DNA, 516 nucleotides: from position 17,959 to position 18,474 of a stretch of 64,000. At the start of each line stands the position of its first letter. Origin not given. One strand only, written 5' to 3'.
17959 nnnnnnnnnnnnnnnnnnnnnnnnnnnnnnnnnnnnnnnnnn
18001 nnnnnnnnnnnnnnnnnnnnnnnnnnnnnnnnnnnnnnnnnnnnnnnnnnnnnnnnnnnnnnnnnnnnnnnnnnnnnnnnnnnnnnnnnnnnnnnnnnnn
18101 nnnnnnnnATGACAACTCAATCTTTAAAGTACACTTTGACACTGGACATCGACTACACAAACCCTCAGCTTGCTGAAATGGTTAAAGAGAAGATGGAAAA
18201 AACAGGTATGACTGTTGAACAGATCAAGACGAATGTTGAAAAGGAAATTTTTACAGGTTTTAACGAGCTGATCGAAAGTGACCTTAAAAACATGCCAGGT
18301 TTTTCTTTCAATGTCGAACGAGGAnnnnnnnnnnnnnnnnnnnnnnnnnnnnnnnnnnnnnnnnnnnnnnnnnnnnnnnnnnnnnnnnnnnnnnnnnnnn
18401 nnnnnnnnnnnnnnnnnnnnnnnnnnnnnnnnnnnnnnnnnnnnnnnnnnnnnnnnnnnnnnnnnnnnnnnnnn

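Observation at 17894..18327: Tandem paralogous small acidic proteins at the head of the rightward early operon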

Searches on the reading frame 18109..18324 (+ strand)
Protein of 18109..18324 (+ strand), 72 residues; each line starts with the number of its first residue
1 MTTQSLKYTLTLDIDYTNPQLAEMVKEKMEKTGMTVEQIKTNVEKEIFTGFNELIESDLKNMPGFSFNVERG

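Call 7: search_protein_families(library=pfam, proteins=[window:18109-18324:+], max_evalue=1)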
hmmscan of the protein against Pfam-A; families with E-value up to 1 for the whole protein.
window:18109-18324:+ (72 aa): 1 family
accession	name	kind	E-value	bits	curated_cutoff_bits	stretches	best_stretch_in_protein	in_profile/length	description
PF08228.16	RNase_P_pop3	-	0.046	14.2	22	1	20-56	27-65/158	RNase P subunit Pop3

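Call 8: search_protein_families(library=phrogs, proteins=[window:18109-18324:+], max_evalue=0.1)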
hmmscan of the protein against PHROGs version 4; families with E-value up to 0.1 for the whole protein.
window:18109-18324:+ (72 aa): 1 family
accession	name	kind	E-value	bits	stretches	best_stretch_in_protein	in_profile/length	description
phrog_28002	-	unknown function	2.6e-09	38.2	1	8-70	9-71/75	-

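Call 10: find_homologous_proteins(query=window:18109-18324:+, max_evalue=0.01)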
Query seq(72 aa) (72 aa): 4 proteins with E <= 0.01 among 4 candidates.
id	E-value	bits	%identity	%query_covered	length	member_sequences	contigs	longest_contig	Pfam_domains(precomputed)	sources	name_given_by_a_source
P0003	3.4e-38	145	99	100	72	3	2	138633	-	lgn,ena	-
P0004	5.8e-37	141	96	100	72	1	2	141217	-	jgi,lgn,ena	jgi:predicted ester cyclase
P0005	8.6e-31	122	82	99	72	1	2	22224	-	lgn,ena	-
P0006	1.5e-28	115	80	99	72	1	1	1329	-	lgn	-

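Call 12: search_dna_similar(query=window:18109-18324:+, collection=phages, mode=protein, max_evalue=10, max_rows=60, rows=spread)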
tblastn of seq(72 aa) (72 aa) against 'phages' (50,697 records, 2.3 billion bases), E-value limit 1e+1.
Records with a match: 25; places in all: 31; records where one place covers at least 80% of the query: 19.
Best place of each record, by identity: <60% 25.
By first word of the organism name: Escherichia 6; Enterobacter 5; Pectobacterium 4; Mycobacterium 4; Cronobacter 2; Vibrio 2; Klebsiella 1; Pantoea 1.
By host as written in the record: Escherichia coli str. K-12 substr. MG1655 4; Enterobacter hormaechei subsp. xiangfangensis 4; Pectobacterium carotovorum subsp. carotovorum 27 3; Cronobacter sakazakii 2; - 2; Mycobacterium smegmatis mc2 155 2; Escherichia coli 1; Escherichia sp. 1; and 6 more.
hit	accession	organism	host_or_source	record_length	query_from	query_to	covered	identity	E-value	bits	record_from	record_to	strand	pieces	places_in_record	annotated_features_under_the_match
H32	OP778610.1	Escherichia phage W70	Escherichia coli str. K-12 substr. ...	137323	1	69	96%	47.8%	5e-13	67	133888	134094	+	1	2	hypothetical protein (x2)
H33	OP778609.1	Escherichia phage A73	Escherichia coli str. K-12 substr. ...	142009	1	69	96%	47.8%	5e-13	67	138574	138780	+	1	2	hypothetical protein (x2)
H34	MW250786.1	Escherichia phage UPEC06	Escherichia coli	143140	1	69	96%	47.8%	5e-13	67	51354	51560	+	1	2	hypothetical protein (x2)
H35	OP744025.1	Escherichia phage A5-4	Escherichia coli str. K-12 substr. ...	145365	1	69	96%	47.8%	5e-13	67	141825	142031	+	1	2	hypothetical protein (x2)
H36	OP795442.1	Escherichia phage A7_1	Escherichia coli str. K-12 substr. ...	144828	1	69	96%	47.8%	6e-13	67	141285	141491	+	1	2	hypothetical protein (x2)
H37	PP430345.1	Escherichia phage vB_EcoM-LTH01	Escherichia sp.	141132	1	69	96%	46.4%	9e-13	66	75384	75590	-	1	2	hypothetical protein (x2)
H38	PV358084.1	Enterobacter phage ENT3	Enterobacter hormaechei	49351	4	70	93%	46.4%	3e-14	70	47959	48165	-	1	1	record has no annotation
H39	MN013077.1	Klebsiella phage vB_KaeM_KaOmega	Klebsiella aerogenes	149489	4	70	93%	44.9%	1e-13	69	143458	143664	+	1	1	hypothetical protein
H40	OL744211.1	Enterobacter phage vB_ExiM_F1M1E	Enterobacter hormaechei subsp. ...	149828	4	70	93%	44.9%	1e-13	69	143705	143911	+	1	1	hypothetical protein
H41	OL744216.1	Enterobacter phage vB_ExiM_F4M1E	Enterobacter hormaechei subsp. ...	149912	4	70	93%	44.9%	1e-13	69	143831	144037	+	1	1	hypothetical protein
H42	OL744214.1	Enterobacter phage vB_ExiM_F2M1E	Enterobacter hormaechei subsp. ...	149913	4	70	93%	44.9%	1e-13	69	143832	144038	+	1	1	hypothetical protein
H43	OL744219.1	Enterobacter phage vB_ExiM_F5M1E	Enterobacter hormaechei subsp. ...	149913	4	70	93%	44.9%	1e-13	69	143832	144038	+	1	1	hypothetical protein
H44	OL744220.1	Pantoea phage vB_PdiM_F5M2A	Pantoea dispersa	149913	4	70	93%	44.9%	1e-13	69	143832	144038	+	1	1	hypothetical protein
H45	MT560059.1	Pectobacterium phage POP15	Pectobacterium carotovorum subsp. ...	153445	4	70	93%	43.5%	2e-13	68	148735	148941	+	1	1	hypothetical protein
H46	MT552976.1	Pectobacterium phage POP17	Pectobacterium carotovorum subsp. ...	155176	4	70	93%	42.0%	9e-13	66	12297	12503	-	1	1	record has no annotation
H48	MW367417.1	Pectobacterium phage PcCB7V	Pectobacterium sp. 7V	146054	4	70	93%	33.8%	8e-7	49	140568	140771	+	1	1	hypothetical protein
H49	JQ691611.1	Cronobacter phage CR9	Cronobacter sakazakii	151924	4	70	93%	33.3%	2e-5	46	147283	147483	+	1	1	hypothetical protein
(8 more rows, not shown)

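Call 13: get_annotated_region(hit=H39, flank=3000)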
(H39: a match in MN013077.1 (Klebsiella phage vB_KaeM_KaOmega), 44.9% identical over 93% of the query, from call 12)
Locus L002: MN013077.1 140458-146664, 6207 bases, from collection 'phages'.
description: Klebsiella phage vB_KaeM_KaOmega, complete genome.
organism: Klebsiella phage vB_KaeM_KaOmega (NCBI taxid 2591365)
taxonomy: Viruses; Duplodnaviria; Heunggongvirae; Uroviricota; Caudoviricetes; Vequintavirinae; Certrevirus
host: Klebsiella aerogenes; source: raw sewage; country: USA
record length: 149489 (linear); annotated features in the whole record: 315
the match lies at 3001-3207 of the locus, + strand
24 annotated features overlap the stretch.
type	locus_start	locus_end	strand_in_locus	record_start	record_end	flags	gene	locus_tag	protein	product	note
CDS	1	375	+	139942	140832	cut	-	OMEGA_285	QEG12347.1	putative ribose-phosphate pyrophosphokinase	gp285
CDS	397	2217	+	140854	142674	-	-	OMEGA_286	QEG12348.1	putative nicotinase phosphoribosyltransferase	gp286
CDS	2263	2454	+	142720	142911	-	-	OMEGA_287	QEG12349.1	hypothetical protein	gp287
CDS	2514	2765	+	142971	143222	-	-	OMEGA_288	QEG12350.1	hypothetical protein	gp288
CDS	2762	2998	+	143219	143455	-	-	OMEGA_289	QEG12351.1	hypothetical protein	gp289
CDS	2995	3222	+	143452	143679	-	-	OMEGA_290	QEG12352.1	hypothetical protein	gp290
CDS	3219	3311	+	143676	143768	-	-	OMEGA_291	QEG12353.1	hypothetical protein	gp291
CDS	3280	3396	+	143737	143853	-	-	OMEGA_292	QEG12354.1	hypothetical protein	gp292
CDS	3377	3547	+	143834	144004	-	-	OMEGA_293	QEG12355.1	hypothetical protein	gp293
tRNA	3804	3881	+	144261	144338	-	-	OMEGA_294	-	tRNA-Thr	gp294; tRNA-Thr (tgt)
tRNA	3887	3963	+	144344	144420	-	-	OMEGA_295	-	tRNA-Cys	gp295; tRNA-Cys(gca)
tRNA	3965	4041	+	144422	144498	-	-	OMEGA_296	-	tRNA-Leu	gp296; tRNA-Leu(caa)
CDS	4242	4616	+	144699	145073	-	-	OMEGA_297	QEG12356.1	hypothetical protein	gp297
tRNA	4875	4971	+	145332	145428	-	-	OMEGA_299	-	tRNA-Ser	gp299; tRNA-Ser(gga)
tRNA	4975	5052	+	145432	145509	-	-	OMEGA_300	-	tRNA-Lys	gp300; tRNA-Lys(ttt)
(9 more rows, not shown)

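Call 14: get_annotated_region(hit=H45, flank=3000)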
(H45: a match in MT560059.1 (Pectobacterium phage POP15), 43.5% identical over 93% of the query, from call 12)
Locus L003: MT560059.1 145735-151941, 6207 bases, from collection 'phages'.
description: Pectobacterium phage POP15, complete genome.
organism: Pectobacterium phage POP15 (NCBI taxid 2759209)
taxonomy: Viruses; Duplodnaviria; Heunggongvirae; Uroviricota; Caudoviricetes; Vequintavirinae; Certrevirus
host: Pectobacterium carotovorum subsp. carotovorum 27; source: sewage; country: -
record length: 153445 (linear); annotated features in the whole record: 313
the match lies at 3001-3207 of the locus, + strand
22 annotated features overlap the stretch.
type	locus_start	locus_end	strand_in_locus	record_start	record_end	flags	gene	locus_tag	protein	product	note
CDS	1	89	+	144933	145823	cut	-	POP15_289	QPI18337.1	ribose-phosphate pyrophosphokinase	-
CDS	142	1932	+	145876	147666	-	-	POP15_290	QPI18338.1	nicotinamide phosphoribosyltransferase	-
CDS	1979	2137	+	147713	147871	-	-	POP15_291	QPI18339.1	hypothetical protein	-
CDS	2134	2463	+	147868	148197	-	-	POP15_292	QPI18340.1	hypothetical protein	-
CDS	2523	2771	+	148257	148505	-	-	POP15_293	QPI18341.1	hypothetical protein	-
CDS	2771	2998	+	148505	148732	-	-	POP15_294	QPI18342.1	hypothetical protein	-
CDS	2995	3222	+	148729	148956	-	-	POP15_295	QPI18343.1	hypothetical protein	-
CDS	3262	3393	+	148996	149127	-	-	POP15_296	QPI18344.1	hypothetical protein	-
tRNA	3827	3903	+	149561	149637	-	-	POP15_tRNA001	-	tRNA-Leu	-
CDS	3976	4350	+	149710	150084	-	-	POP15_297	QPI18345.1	hypothetical protein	-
tRNA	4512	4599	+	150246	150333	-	-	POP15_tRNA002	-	tRNA-Tyr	-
tRNA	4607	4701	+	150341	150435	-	-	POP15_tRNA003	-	tRNA-Ser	-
CDS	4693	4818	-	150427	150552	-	-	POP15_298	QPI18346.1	hypothetical protein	-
tRNA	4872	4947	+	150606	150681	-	-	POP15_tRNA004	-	tRNA-Asn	-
tRNA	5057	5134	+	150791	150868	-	-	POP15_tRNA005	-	tRNA-Glu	-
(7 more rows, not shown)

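Call 15: get_annotated_region(hit=H48, flank=3000)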
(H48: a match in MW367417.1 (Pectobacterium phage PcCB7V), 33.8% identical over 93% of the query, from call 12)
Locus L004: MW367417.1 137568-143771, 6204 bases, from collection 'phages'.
description: Pectobacterium phage PcCB7V, complete genome.
organism: Pectobacterium phage PcCB7V (NCBI taxid 2798043)
taxonomy: Viruses; Duplodnaviria; Heunggongvirae; Uroviricota; Caudoviricetes; Vequintavirinae; Certrevirus
host: Pectobacterium sp. 7V; source: -; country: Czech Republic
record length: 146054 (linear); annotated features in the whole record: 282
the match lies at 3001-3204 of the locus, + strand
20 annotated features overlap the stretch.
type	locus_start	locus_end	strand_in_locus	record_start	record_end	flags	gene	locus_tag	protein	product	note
CDS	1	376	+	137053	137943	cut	-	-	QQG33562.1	ribose-phosphate pyrophosphokinase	-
CDS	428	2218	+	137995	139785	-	-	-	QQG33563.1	nicotinamide phosphoribosyltransferase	-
CDS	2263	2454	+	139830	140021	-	-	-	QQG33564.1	hypothetical protein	-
CDS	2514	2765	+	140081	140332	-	-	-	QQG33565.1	hypothetical protein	-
CDS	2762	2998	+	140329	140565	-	-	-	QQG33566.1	hypothetical protein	-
CDS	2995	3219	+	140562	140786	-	-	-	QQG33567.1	hypothetical protein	-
CDS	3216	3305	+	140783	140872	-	-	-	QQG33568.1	hypothetical protein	-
CDS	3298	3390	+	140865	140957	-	-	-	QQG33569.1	hypothetical protein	-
tRNA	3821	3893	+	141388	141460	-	-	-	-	tRNA-Thr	-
tRNA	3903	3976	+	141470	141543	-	-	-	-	tRNA-Cys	-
tRNA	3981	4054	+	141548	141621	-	-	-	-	tRNA-Leu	-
CDS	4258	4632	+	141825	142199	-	-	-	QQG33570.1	hypothetical protein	-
tRNA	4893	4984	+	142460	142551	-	-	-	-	tRNA-Ser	-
tRNA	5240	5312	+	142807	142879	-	-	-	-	tRNA-Asn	-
CDS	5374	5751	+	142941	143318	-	-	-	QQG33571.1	HNH homing endonuclease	-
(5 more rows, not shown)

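Call 16: get_annotated_region(hit=H49, flank=3000)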
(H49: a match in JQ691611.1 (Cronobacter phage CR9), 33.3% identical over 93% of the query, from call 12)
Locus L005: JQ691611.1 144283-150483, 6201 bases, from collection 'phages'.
description: Cronobacter phage CR9, complete genome.
organism: Cronobacter phage CR9 (NCBI taxid 1162290)
taxonomy: Viruses; Duplodnaviria; Heunggongvirae; Uroviricota; Caudoviricetes; Vequintavirinae; Certrevirus; Certrevirus CR9
host: Cronobacter sakazakii; source: -; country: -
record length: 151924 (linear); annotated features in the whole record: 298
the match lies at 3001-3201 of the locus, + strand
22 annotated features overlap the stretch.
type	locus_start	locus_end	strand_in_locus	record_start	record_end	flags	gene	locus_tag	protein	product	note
CDS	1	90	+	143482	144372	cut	-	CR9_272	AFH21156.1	putative ribose-phosphate pyrophosphokinase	-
CDS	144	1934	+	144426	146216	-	-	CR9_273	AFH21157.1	putative nicotinamide phosphoribosyl transferase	-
CDS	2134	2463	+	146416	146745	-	-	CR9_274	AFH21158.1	hypothetical protein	-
CDS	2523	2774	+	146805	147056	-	-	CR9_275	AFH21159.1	hypothetical protein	-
CDS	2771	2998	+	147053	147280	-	-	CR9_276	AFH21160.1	hypothetical protein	-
CDS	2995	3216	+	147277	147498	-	-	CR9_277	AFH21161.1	hypothetical protein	-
CDS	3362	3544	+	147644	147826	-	-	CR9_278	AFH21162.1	hypothetical protein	-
tRNA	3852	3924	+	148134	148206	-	-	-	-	tRNA-Thr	-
tRNA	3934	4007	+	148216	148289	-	-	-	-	tRNA-Cys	-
CDS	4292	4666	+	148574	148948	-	-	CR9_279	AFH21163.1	hypothetical protein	-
tRNA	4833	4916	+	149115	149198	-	-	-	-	tRNA-Tyr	-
tRNA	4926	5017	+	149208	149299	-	-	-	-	tRNA-Ser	-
tRNA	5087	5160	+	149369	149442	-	-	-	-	tRNA-Lys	-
tRNA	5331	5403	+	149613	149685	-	-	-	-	tRNA-Asn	-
tRNA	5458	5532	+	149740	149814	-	-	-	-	tRNA-Glu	-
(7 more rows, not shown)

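Call 20: get_annotated_region(hit=H38, flank=3000)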
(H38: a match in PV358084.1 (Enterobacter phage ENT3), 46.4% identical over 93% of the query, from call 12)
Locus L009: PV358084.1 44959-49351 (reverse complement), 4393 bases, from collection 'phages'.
description: UNVERIFIED: Enterobacter phage ENT3, complete genome.
organism: Enterobacter phage ENT3 (NCBI taxid 3420855)
taxonomy: Viruses
host: Enterobacter hormaechei; source: -; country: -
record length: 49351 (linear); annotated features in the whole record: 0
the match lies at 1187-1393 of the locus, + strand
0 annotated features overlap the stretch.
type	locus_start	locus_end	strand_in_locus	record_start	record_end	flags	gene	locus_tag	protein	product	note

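Call 25: find_homologous_proteins(query=A1, max_evalue=1)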
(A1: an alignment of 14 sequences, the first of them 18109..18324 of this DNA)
Query A1 (14 sequences) (72 aa, profile of the alignment): 32 proteins with E <= 1 among 384 candidates.
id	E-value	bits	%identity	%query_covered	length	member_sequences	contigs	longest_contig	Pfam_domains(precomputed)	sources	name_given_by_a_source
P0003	5.0e-23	99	99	100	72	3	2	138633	-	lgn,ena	-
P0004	2.1e-22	97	96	100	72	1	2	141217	-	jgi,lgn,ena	jgi:predicted ester cyclase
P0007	2.2e-21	94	32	89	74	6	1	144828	-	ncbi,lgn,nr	ncbi:hypothetical protein A71_96 [Escherichia phage A7_1]|nr:hypothetical protein A71_96 [Escherichi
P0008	2.5e-21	94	32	89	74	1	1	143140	-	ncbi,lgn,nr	ncbi:hypothetical protein [Escherichia phage UPEC06]|nr:hypothetical protein [Escherichia phage UPEC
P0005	2.8e-20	90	82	99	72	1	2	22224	-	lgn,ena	-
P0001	1.0e-19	89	34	46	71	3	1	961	-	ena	-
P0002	3.2e-19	87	21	89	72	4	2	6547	-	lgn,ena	-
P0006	5.4e-19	86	80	99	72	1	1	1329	-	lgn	-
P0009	1.2e-18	85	-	-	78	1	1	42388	-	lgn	-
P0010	3.9e-18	83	-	-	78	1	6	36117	-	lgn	-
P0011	5.9e-18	83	-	-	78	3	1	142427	-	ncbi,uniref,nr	ncbi:hypothetical protein EXT67_21150 [Pectobacterium atrosepticum]|uniref:hypothetical protein n=1 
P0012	6.5e-18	83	-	-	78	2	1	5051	-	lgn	-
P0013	7.7e-18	82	-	-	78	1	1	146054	-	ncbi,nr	ncbi:hypothetical protein [Pectobacterium phage PcCB7V]|nr:hypothetical protein [Pectobacterium phag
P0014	4.1e-17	80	-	-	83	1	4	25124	-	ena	-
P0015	5.1e-17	80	-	-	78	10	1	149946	-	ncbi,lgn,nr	ncbi:hypothetical protein F9047_10810 [Escherichia coli]|nr:hypothetical protein F9047_10810 [Escher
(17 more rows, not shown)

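Call 37: predict_structure(alignment_id=A3)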
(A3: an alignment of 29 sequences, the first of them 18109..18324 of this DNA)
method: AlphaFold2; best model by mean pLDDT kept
length: 72 residues; sequences in the alignment: 29
mean_pLDDT: 85.5   pTM: 0.61
mean pLDDT of the five models: 85.5, 83.6, 82.3, 82.3, 76.4
residues with pLDDT >= 90: 25; 70-90: 45; 50-70: 2; < 50: 0
segments of 3 or more residues with pLDDT < 50: none
pLDDT, mean of each block of 10 residues (from residue 1): 80 89 93 93 87 81 78 69
secondary structure, 60 per line:
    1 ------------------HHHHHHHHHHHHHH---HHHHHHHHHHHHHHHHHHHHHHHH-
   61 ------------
elements in order: H19-32 H36-59

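Call 40: search_protein_representatives(alignment_id=A3)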
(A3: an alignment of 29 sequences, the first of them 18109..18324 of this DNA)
Query: 29 sequences, 76 profile positions. Proteins with E-value up to 0.001 (for the whole library): 15; up to 1e-10: 10; up to 1e-30: 0. The best 15 are listed.
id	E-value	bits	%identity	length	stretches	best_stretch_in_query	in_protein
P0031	3.8e-23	97.8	-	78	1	1-76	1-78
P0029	3.9e-23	97.8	-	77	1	1-76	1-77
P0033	3.7e-19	85.0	-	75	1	1-76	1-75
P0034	5.5e-19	84.5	-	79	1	1-76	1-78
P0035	4.4e-17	78.4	-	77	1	1-73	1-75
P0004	1.1e-16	77.1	-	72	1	2-69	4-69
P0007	6.0e-16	74.7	-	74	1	1-75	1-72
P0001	2.1e-15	73.0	-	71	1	1-74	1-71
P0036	5.4e-15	71.7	-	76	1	1-76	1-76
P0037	9.5e-12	61.3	-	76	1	1-76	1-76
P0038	1.9e-09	53.9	-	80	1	1-76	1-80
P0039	3.2e-08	50.0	-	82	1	1-76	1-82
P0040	1.1e-06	45.1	-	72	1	1-76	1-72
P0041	7.3e-06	42.4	-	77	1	1-76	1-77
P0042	6.8e-04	36.1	-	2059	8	21-46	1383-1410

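Call 43: search_solved_structures(query=A3, max_evalue=10, show_alignments=3)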
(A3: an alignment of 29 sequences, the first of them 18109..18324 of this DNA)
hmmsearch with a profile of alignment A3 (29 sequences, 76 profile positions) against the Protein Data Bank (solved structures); distinct sequences matched with E-value up to 10: 15.
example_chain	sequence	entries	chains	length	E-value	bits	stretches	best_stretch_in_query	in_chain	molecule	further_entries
8etq_A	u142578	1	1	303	0.0035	21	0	16-53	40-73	k-cTRP5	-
7bqq_A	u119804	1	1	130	0.023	18.4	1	13-61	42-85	Gogy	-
6jnf_A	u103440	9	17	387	0.038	17.7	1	20-64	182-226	Mitochondrial import receptor subunit TOM40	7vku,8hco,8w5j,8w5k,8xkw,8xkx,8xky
6ucu_A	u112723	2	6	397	0.042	17.5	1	20-64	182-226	Mitochondrial import receptor subunit TOM40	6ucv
7e4i_D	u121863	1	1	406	0.045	17.4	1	20-64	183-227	Mitochondrial import receptor subunit TOM40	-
5cwg_A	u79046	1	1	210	0.047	17.4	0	13-47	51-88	Designed helical repeat protein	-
7e4h_D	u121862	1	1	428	0.055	17.1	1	20-64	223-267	Mitochondrial import receptor subunit TOM40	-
5e4r_A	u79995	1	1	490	0.08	16.6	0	23-53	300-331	Ketol-acid reductoisomerase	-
4ggo_A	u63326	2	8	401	0.22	15.2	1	10-45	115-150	Trans-2-enoyl-CoA reductase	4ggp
4fbg_A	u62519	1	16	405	0.22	15.2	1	10-45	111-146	Putative reductase TDE_0597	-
5a20_C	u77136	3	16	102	0.59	13.8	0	29-56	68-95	15 PROTEIN | Head completion protein gp15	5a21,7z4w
2kbz_A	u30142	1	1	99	0.79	13.4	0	29-56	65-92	15 protein (Bacteriophage SPP1 complete nucleotide sequence)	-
7y3x_A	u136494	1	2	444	1.9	12.2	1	7-40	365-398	Questin oxidase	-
7y3w_A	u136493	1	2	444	1.9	12.2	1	7-40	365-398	questin oxidase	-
7y3y_A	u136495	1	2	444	1.9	12.2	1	7-40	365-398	questin oxidase BTG13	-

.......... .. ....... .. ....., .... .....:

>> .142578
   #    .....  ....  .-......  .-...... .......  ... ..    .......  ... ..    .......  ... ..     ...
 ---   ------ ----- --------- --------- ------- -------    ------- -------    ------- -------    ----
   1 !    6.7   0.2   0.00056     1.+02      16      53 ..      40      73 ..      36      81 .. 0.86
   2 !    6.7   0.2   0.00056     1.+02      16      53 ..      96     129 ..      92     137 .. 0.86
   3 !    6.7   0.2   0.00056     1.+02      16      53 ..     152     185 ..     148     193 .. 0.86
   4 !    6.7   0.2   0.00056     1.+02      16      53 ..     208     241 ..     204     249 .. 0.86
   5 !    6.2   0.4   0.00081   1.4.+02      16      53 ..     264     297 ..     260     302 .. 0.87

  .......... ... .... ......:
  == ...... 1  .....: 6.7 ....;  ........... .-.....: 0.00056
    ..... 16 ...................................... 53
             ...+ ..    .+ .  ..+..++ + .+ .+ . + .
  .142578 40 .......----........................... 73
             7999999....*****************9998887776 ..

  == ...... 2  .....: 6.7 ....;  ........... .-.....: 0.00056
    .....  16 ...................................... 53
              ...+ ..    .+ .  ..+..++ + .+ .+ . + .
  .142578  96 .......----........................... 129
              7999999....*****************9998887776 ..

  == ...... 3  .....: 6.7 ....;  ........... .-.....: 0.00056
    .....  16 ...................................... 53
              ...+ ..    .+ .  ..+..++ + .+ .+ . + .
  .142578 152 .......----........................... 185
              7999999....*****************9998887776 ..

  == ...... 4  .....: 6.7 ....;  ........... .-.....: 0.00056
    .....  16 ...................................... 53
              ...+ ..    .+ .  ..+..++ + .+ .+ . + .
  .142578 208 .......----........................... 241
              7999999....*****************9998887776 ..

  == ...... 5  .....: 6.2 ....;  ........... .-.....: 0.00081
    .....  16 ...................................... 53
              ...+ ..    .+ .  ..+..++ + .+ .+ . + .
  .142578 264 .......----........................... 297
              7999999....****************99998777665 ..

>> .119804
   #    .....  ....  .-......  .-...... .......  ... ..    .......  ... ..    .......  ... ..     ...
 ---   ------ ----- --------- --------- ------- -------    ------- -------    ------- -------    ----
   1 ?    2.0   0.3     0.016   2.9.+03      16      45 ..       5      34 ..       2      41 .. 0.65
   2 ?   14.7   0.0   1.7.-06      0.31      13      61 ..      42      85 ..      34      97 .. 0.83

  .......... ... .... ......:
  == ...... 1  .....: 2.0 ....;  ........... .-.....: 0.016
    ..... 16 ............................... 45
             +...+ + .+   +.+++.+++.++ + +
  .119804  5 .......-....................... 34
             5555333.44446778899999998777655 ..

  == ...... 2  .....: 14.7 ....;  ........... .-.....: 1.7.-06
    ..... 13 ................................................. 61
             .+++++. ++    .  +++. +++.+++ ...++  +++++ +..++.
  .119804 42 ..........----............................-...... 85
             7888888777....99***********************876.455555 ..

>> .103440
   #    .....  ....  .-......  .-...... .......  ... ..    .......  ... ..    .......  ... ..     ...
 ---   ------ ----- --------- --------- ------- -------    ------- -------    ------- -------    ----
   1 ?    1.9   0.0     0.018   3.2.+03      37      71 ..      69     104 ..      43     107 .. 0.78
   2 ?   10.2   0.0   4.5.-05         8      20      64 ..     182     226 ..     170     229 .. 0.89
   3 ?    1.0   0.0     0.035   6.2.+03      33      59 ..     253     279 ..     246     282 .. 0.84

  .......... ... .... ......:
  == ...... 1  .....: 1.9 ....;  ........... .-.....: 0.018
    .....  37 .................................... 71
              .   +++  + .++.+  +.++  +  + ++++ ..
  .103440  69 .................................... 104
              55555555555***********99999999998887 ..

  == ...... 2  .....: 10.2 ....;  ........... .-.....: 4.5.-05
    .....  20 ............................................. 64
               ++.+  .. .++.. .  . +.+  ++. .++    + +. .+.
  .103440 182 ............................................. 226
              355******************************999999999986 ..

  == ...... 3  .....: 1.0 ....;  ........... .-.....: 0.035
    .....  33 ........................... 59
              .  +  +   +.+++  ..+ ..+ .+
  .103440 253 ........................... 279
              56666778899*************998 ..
